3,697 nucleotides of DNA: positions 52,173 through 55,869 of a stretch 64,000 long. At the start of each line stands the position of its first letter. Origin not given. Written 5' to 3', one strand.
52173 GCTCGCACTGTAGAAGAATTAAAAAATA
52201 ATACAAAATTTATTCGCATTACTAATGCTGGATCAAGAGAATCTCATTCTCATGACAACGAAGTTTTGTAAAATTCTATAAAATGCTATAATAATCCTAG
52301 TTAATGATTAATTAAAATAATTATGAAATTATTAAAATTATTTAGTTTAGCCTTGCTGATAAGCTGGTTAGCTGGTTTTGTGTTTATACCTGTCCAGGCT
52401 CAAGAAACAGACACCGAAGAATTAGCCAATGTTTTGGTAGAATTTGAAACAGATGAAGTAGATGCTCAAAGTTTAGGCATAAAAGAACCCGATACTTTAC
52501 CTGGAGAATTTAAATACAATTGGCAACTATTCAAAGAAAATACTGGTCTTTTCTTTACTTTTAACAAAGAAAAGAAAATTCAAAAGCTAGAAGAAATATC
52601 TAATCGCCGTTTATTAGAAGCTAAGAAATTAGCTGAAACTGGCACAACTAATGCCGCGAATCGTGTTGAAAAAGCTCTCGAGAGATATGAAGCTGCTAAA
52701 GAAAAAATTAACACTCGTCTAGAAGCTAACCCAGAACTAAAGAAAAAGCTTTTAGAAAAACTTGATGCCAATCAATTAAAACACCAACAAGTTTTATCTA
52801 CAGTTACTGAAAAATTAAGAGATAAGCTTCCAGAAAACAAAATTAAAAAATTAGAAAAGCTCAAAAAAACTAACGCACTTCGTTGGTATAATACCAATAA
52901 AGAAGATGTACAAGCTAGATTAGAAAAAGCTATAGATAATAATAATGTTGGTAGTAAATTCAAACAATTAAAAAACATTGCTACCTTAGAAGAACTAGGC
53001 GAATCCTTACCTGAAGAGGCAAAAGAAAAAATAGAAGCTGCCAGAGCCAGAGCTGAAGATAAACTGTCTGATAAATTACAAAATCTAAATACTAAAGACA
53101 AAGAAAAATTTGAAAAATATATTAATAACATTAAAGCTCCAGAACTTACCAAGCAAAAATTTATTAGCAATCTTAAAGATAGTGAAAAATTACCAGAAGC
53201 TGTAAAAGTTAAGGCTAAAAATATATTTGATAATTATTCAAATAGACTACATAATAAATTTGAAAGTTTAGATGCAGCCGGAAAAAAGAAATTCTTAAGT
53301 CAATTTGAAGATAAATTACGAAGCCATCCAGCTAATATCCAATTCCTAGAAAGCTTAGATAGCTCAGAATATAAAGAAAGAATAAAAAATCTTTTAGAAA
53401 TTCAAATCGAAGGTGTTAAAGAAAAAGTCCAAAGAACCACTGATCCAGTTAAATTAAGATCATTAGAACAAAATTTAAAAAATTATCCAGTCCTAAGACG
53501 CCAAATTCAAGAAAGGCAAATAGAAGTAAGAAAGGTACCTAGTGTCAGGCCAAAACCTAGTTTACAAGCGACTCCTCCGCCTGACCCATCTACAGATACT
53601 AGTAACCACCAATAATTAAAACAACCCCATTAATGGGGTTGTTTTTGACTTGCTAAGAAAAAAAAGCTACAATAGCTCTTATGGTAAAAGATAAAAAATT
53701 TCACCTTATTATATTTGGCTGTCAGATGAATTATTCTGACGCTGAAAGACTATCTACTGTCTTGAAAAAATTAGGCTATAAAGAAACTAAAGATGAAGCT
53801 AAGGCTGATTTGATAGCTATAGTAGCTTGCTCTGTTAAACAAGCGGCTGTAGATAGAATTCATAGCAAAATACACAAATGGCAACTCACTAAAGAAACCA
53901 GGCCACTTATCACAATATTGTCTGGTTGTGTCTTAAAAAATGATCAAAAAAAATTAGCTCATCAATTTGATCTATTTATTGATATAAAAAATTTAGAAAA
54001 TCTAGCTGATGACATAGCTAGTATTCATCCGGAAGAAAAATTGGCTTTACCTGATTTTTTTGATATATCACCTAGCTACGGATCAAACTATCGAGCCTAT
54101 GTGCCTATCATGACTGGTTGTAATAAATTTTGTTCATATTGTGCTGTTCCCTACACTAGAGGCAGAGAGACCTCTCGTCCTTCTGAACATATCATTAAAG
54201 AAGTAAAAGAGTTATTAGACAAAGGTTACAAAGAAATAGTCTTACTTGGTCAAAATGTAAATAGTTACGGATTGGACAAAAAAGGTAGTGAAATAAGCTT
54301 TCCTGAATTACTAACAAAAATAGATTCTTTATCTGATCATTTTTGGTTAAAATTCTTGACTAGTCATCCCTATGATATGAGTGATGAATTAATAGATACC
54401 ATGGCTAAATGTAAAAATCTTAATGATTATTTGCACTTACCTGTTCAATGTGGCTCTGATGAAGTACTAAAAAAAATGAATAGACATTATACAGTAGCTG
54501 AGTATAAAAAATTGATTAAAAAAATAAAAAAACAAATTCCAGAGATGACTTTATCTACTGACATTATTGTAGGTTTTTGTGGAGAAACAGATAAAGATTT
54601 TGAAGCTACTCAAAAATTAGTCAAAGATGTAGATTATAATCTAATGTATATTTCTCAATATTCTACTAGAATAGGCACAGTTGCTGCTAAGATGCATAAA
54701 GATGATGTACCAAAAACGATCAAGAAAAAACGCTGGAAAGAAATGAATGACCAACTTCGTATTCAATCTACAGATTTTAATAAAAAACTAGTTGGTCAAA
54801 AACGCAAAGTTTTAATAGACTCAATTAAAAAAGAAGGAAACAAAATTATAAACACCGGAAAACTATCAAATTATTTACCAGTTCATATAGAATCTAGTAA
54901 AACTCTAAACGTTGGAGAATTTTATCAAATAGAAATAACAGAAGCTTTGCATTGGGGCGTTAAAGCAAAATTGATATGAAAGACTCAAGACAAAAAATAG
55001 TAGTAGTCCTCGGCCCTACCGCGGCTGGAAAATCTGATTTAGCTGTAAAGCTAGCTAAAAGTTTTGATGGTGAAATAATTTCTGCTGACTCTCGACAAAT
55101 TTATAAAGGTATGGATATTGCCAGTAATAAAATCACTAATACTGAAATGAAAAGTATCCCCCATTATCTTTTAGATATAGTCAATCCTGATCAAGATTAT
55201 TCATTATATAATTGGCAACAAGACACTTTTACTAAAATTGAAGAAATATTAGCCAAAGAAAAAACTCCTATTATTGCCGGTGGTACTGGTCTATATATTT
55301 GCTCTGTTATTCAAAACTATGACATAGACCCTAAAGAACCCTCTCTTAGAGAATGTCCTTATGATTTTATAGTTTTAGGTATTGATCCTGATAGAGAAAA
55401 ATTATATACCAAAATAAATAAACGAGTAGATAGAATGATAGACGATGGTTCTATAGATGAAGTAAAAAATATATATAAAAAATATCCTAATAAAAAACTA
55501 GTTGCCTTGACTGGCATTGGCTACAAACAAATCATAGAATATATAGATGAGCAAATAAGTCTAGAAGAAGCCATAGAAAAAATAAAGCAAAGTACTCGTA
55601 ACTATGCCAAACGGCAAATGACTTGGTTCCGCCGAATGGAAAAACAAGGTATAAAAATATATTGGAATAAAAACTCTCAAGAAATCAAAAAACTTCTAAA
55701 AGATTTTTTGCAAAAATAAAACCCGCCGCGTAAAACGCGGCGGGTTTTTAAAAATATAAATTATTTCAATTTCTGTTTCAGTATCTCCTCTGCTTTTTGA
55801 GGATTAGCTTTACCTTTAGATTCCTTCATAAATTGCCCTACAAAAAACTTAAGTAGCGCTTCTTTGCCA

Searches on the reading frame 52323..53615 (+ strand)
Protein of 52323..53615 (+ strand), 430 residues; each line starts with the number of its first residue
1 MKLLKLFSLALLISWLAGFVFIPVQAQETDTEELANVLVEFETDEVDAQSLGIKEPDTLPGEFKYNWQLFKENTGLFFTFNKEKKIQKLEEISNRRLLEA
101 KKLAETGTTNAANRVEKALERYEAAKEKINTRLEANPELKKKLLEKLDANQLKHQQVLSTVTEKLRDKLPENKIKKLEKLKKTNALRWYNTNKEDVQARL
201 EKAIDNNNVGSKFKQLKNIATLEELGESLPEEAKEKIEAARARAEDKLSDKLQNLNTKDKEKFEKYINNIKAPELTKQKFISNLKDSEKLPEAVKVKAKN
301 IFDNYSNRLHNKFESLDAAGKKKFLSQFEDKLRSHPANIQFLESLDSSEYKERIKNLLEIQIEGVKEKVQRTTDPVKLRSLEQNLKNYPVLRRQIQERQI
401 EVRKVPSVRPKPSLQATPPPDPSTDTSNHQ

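Call 32: search_protein_families(library=pfam, proteins=[window:52323-53615:+], max_evalue=0.0001)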
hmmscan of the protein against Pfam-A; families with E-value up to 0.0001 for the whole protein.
window:52323-53615:+ (430 aa): 1 family
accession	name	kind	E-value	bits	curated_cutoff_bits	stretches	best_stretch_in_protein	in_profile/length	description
PF18915.5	DUF5667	-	2.4e-14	54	27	1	58-167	2-98/99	Domain of unknown function (DUF5667)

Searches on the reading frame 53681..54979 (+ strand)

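Call 32: search_protein_families(library=pfam, proteins=[window:53681-54979:+], max_evalue=0.0001)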
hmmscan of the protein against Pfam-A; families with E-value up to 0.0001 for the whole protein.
window:53681-54979:+ (432 aa): 2 families
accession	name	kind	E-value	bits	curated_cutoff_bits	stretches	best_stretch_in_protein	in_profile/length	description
PF04055.27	Radical_SAM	-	1e-29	104.3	29.5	1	141-313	1-165/166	Radical SAM superfamily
PF00919.26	UPF0004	-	3.8e-19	68.9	27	1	6-96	1-90/98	Uncharacterized protein family UPF0004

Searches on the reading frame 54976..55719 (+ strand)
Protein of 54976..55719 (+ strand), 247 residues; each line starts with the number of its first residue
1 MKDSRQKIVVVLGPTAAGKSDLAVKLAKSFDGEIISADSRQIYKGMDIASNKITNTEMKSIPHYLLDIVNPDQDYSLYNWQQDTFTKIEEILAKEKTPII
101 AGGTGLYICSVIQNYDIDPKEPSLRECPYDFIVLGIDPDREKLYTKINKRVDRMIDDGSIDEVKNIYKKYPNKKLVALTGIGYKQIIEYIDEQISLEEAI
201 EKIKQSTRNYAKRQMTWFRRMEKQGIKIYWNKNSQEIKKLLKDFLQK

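Call 32: search_protein_families(library=pfam, proteins=[window:54976-55719:+], max_evalue=0.0001)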
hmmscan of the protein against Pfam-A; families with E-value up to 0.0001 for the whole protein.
window:54976-55719:+ (247 aa): 2 families
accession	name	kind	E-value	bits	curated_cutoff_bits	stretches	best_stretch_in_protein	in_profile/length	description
PF01715.23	IPPT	-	2e-63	214.8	23.6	2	126-220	149-242/243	IPP transferase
PF01745.22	IPT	-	1.8e-10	41.1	20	1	7-206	2-198/233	Isopentenyl transferase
